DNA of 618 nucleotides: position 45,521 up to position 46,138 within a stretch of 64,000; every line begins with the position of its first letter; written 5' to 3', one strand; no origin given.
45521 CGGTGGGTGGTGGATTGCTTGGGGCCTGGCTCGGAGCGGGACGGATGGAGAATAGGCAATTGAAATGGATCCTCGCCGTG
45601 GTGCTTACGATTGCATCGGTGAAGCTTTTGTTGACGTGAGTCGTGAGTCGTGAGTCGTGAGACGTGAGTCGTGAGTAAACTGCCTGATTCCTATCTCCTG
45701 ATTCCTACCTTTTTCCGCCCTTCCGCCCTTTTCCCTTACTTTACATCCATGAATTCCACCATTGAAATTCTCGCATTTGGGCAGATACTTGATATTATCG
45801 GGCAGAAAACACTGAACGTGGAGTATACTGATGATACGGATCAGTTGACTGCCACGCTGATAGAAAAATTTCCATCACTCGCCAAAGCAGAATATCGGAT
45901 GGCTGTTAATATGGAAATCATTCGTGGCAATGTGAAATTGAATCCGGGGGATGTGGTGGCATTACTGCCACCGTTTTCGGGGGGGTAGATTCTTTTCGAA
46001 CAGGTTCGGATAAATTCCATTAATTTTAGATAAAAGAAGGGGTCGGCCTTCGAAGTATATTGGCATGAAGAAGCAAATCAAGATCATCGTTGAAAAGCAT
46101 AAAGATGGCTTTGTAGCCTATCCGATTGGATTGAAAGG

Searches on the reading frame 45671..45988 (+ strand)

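Call 13: search_protein_families(library=pfam, proteins=[window:45671-45988:+])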
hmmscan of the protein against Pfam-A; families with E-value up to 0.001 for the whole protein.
window:45671-45988:+ (105 aa): 1 family
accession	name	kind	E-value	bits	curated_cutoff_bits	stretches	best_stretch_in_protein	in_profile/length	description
PF02597.26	ThiS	-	2.6e-10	41.1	22.5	1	35-105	3-76/76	ThiS family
